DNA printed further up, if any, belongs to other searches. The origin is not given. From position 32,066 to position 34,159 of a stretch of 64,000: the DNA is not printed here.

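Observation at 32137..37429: Two diverged ~590-aa paralogs of unknown function flanking pta-lemA, each with a consensus sigma-A promoter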

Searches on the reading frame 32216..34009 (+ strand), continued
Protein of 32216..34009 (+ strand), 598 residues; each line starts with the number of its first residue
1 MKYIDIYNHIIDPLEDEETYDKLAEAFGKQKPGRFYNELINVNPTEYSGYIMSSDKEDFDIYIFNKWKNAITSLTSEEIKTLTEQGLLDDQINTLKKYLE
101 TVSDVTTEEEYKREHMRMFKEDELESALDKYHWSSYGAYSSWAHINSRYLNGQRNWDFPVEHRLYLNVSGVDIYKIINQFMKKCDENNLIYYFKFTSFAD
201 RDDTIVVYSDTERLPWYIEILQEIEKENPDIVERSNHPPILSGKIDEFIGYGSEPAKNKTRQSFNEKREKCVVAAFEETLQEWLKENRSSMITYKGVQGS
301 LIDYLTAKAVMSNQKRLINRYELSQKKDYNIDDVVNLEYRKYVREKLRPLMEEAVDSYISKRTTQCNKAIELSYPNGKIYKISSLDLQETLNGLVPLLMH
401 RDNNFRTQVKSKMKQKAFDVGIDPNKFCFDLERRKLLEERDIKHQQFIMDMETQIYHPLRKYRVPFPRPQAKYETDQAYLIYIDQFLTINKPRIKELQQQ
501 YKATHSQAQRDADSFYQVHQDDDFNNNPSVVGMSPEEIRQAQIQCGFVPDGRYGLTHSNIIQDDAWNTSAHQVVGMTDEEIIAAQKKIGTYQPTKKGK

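Call 28: fold_search(model_id=the predicted structure, library=pdb)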
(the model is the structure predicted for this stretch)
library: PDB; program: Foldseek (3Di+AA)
matches with E <= 10: 391; with E <= 0.001: 0
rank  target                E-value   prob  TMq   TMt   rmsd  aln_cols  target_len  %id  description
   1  9dk1_B                1.9e-03  1.00  0.19  0.34   3.6       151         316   14  Lexapeptide dehydratase complex LxmKY apo (released 2024-12-04)
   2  4rsw_A                3.0e-03  1.00  0.25  0.52   8.6       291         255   11  The structure of the effector protein from Pseudomonas syringae pv. syringae strain 61 (released 2015-03-11)
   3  9dk3_B                3.7e-03  1.00  0.20  0.36   3.4       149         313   15  Lexapeptide dehydratase complex LxmKY, hydrolysed ATP bound (released 2024-12-04)
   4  4rsx                  5.7e-03  1.00  0.24  0.49   7.5       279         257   12  The structure of the effector protein from Pseudomonas syringae pv. tomato strain DC3000 (released 2015-03-11)
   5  8sap_B                1.3e-02  0.87  0.17  0.13  30.6       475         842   11  Crystal structure of class III lanthipeptide synthetase ThurKC (released 2023-10-11)
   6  9ugq_A                3.5e-02  1.00  0.15  0.11   3.5       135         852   16  Cryo-EM structure of ClassIII Salivaricin modification enzyme SalKC in the presence of SalA (released 2025-09-03)
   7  8sam_B                3.5e-02  1.00  0.16  0.11   4.1       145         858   16  Crystal structure of class III lanthipeptide synthetase LP-GS-ThurKC in complex with ATP (released 2023-10-11)
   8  2yje_A                1.0e-01  0.41  0.10  0.15  14.1       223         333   12  Oligomeric assembly of actin bound to MRTF-A (released 2011-07-06)
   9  4m63_E                1.1e-01  0.66  0.11  0.17  11.9       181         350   11  Crystal Structure of a Filament-Like Actin Trimer Bound to the Bacterial Effector VopL (released 2013-10-23)
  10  8sao_B                1.2e-01  0.99  0.16  0.11   3.3       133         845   16  Crystal structure of class III lanthipeptide synthetase ThurKC in complex with ThurA1 leader peptide (released 2023-11-01)
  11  1rxq_D                1.2e-01  0.25  0.09  0.19  14.2       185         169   11  YfiT from Bacillus subtilis is a probable metal-dependent hydrolase with an unusual four-helix bundle topology (released 2004-07-20)
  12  9ugq_B                1.2e-01  0.96  0.15  0.11  12.7       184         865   12  Cryo-EM structure of ClassIII Salivaricin modification enzyme SalKC in the presence of SalA (released 2025-09-03)
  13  4h03_B                1.3e-01  0.44  0.11  0.16  17.3       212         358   12  Crystal structure of NAD+-Ia-actin complex (released 2013-02-20)
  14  4b1v_A                1.4e-01  0.41  0.09  0.14  12.3       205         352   11  Structure of the Phactr1 RPEL-N domain bound to G-actin (released 2012-11-07)
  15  8bjh_A                1.5e-01  0.57  0.11  0.16  11.1       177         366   14  chimera of the inactive ExoY Nucleotidyl Cyclase domain from Vibrio nigripulchritudo MARTX toxin, with the double muta (released 2023-09-20)
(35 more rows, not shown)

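Call 30: find_encoding_contigs(protein=P0045, flank=10000, max_places=3)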
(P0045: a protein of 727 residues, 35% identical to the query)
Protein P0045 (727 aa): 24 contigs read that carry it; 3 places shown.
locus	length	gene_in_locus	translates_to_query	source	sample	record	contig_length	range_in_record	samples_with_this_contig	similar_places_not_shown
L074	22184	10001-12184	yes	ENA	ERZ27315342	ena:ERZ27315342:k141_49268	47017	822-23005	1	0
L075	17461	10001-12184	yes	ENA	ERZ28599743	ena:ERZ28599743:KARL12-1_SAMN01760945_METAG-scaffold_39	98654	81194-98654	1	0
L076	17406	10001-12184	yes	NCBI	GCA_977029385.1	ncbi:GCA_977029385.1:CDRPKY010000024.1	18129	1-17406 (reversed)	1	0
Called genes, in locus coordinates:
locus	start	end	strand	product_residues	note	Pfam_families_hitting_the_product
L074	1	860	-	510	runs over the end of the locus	PF00239:Resolvase, PF07508:Recombinase, PF13408:Zn_ribbon_recom (weak)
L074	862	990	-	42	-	-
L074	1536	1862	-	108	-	-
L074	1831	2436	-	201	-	PF00574:CLP_protease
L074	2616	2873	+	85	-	-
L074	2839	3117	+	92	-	-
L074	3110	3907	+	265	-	PF00528:BPD_transp_1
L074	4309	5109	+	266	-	-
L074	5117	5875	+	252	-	PF18928:DUF5677 (faint)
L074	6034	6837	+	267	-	PF04383:KilA-N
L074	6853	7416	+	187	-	-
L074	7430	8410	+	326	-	-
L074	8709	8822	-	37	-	-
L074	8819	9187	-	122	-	-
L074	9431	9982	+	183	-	-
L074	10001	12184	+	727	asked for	-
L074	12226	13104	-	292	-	PF00239:Resolvase, PF07508:Recombinase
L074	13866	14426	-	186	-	PF12686:DUF3800 (weak)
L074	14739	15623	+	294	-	-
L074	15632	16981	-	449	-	PF01076:Mob_Pre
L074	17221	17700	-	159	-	-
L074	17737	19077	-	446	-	PF00239:Resolvase, PF07508:Recombinase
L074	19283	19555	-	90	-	-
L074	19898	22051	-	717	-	PF09371:Tex_N, PF22706:Tex_central_region, PF14639:YqgF, PF16921:Tex_YqgF, PF12836:HHH_3, PF17674:HHH_9, PF00575:S1, PF23459:S1_RRP5, +1 more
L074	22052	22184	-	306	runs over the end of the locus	PF02129:Peptidase_S15 (faint), PF00561:Abhydrolase_1 (faint), PF12146:Hydrolase_4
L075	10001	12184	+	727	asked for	-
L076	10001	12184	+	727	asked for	-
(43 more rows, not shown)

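Call 31: search_protein_families(library=phrogs, proteins=[window:32216-34009:+, P0045], max_evalue=0.1)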
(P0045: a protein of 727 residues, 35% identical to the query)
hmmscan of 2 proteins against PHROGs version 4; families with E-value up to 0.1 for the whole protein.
window:32216-34009:+ (598 aa): 2 families
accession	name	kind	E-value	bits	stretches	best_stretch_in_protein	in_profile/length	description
phrog_11903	-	unknown function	0.0017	18.5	1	252-337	134-223/383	-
phrog_4000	-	unknown function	0.028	15.4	0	88-128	52-92/102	-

P0045 (727 aa): 4 families
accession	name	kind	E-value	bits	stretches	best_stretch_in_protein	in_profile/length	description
phrog_19446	-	DNA, RNA and nucleotide metabolism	0.0046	17.5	1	163-281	11-122/254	homing endonuclease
phrog_28306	-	unknown function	0.057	14.3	0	633-654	6-27/54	-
phrog_4832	-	unknown function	0.082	13.9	0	522-533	28-39/66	-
phrog_2018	-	unknown function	0.096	13.8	0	409-498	36-122/132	-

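Call 34: find_related_loci(query=A1, collection=viral_contigs, flank=10000)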
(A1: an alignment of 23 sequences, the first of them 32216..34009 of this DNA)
Query A1 (598 aa) in viral_contigs; peptide patterns used: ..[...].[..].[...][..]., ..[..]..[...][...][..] (x = any residue, [..] = any of these).
82 stretches matched a pattern, but none encodes a relative of the query by tblastn (E <= 1e-3).

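Call 37: find_encoding_contigs(protein=P0025, flank=10000, max_places=2)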
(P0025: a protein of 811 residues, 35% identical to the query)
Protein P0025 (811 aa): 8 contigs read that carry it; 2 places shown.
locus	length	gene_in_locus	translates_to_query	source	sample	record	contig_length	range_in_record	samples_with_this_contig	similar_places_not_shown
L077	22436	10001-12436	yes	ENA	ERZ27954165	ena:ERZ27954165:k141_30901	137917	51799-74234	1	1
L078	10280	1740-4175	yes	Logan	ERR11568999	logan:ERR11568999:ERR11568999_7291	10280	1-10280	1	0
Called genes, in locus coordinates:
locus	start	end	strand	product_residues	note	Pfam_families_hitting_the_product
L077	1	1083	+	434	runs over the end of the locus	PF00342:PGI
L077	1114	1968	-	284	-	PF08812:YtxC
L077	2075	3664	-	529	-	PF03065:Glyco_hydro_57, PF09210:BE_C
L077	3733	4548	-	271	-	PF16258:DUF4912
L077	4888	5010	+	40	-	-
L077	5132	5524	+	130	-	PF14198:TnpV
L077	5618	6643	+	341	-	PF17761:DUF1016_N, PF06250:YhcG_C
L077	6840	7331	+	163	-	PF21984:DnaD_N (weak), PF13730:HTH_36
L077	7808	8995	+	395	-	PF01076:Mob_Pre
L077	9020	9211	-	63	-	-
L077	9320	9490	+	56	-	-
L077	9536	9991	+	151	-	-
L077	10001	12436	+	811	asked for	PF17914:HopA1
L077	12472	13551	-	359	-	PF19553:DUF6076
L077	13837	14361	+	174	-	-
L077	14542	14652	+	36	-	-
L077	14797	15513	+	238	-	PF00239:Resolvase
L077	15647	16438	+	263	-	PF13408:Zn_ribbon_recom, PF14287:DUF4368 (weak)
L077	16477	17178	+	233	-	-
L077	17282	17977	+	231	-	PF02224:Cytidylate_kin, PF13189:Cytidylate_kin2 (faint), PF13238:AAA_18 (faint)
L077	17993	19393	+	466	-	PF21799:MurD-like_N, PF08245:Mur_ligase_M, PF02875:Mur_ligase_C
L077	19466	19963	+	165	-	-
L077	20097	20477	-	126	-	PF04020:Phage_holin_4_2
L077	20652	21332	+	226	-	PF04239:DUF421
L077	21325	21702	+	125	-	PF14276:DUF4363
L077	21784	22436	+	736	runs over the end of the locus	PF23139:OB_YrrC, PF14490:HHH_RecD2, PF05970:PIF1, PF13245:AAA_19, PF13604:AAA_30, PF20720:nSTAND3, PF18335:SH3_13, PF01443:Viral_helicase1, +4 more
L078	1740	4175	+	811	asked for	PF17914:HopA1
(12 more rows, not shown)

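Call 49: search_protein_representatives(alignment_id=A1)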
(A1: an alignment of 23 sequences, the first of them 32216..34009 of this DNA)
Query: 23 sequences, 637 profile positions. Proteins with E-value up to 0.001 (for the whole library): 1081; up to 1e-10: 815; up to 1e-30: 395. The best 150 are listed.
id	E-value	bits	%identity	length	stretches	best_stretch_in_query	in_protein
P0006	2.7e-257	872.2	-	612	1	1-635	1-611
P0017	4.9e-233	792.0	-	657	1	1-635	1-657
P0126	1.3e-230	784.0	-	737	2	4-584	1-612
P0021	2.0e-229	780.1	-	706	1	2-610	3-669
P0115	1.8e-224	763.7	-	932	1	1-621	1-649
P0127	5.5e-223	758.8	-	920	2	2-456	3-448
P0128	9.8e-213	725.0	-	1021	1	1-621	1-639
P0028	1.4e-211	721.2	-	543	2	1-454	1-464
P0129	1.3e-205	701.5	-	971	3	8-459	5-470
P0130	1.2e-200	685.0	-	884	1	1-602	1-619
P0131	9.5e-194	662.2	-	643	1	2-584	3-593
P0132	3.4e-192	657.1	-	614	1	1-574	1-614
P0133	2.8e-190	650.8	-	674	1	1-514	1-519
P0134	1.1e-188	645.6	-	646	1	1-474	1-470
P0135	1.1e-185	635.6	-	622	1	1-571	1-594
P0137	1.5e-177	608.7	-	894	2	3-469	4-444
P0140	1.8e-169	582.1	-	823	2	1-577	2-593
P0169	1.1e-143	496.9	-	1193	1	1-493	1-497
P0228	1.4e-107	377.5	-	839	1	2-609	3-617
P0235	1.1e-104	368.0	-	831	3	2-514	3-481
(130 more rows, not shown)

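Call 56: search_protein_families(library=pfam, proteins=[P0169, P0128, P0129, P0115, P0127, P0137, P0130, P0228, P0235, P0140], max_evalue=0.01)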
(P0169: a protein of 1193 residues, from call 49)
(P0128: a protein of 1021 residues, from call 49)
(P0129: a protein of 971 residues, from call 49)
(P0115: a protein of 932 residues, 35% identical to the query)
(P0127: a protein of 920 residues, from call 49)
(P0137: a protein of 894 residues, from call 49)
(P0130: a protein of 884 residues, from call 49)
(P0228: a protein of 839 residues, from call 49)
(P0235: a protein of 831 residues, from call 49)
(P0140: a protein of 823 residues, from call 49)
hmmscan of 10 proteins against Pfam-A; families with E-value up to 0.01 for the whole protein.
P0169 (1193 aa): 1 family
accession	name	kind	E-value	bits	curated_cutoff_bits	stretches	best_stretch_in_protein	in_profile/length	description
PF17914.6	HopA1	-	4.4e-07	30.4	22.7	1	150-276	18-144/170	HopA1 effector protein family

P0128 (1021 aa): 1 family
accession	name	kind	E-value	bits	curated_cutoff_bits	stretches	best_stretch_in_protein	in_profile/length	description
PF17914.6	HopA1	-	7.2e-05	23.2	22.7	1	162-274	25-137/170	HopA1 effector protein family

P0129 (971 aa): 1 family
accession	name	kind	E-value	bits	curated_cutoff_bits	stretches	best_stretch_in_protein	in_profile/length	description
PF17914.6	HopA1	-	0.0018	18.6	22.7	1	163-274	27-138/170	HopA1 effector protein family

P0115 (932 aa): 1 family
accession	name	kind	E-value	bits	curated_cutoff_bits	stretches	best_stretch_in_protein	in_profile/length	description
PF17914.6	HopA1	-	7.6e-06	26.3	22.7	1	164-282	26-144/170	HopA1 effector protein family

P0127 (920 aa): 1 family
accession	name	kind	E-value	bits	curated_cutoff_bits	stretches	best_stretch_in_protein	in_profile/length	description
PF17914.6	HopA1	-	1.7e-16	61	22.7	2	605-721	25-145/170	HopA1 effector protein family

P0137 (894 aa): 1 family
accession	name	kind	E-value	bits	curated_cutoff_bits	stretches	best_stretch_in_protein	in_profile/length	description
PF17914.6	HopA1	-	2.4e-15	57.2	22.7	2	156-273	21-142/170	HopA1 effector protein family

P0130 (884 aa): 2 families
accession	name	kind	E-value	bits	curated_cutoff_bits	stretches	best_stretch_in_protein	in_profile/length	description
PF17914.6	HopA1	-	0.00083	19.7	22.7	1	164-282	25-144/170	HopA1 effector protein family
PF11348.13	DUF3150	-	0.0051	16.6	24.9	0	579-669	80-171/257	Protein of unknown function (DUF3150)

P0228 (839 aa): 1 family
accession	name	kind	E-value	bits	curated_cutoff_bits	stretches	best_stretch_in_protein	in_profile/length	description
PF17914.6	HopA1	-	2.4e-06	28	22.7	1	158-278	26-145/170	HopA1 effector protein family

P0235 (831 aa): 1 family
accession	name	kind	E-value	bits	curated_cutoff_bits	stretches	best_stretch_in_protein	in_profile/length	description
PF17914.6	HopA1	-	0.0022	18.3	22.7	1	144-256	25-138/170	HopA1 effector protein family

P0140 (823 aa): 1 family
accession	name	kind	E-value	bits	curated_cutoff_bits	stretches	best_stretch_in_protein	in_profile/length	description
PF17914.6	HopA1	-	8.3e-09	36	22.7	1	163-283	20-140/170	HopA1 effector protein family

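Call 59: search_protein_families(library=pfam, proteins=[L074:9431-9979:+, L015:2036-2644:+, L077:9536-9988:+], max_evalue=0.1)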
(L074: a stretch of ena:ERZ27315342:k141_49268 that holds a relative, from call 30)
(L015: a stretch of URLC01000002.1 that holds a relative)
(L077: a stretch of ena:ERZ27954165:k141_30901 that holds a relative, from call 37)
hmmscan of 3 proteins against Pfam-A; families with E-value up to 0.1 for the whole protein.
L074:9431-9979:+ (183 aa): 0 families

L015:2036-2644:+ (203 aa): 2 families
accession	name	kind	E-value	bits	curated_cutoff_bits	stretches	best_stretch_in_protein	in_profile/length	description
PF16514.10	NADH-UOR_E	-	0.0025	18.5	25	1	14-66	16-69/74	putative NADH-ubiquinone oxidoreductase chain E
PF06472.20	ABC_membrane_2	-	0.02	14.7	24.4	1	54-129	44-121/269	ABC transporter transmembrane region 2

L077:9536-9988:+ (151 aa): 0 families

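Call 65: search_protein_families(library=pfam, proteins=[L003:10047-11270:+], max_evalue=10)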
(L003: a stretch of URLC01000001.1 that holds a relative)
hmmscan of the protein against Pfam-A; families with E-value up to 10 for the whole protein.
L003:10047-11270:+ (408 aa): 4 families
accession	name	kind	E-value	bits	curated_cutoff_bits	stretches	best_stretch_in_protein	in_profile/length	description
PF00149.33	Metallophos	-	7.4e-11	43.3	21.5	1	10-213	3-163/191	Calcineurin-like phosphoesterase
PF12850.12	Metallophos_2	-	4.5e-05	23.9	27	1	11-172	4-103/154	Calcineurin-like phosphoesterase superfamily domain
PF12701.13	LSM14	-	0.017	15.6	30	0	322-349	6-33/75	Scd6-like Sm domain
PF14509.12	GH97_C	-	0.019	15.7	25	1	277-318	21-62/97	Glycosyl-hydrolase 97 C-terminal, oligomerisation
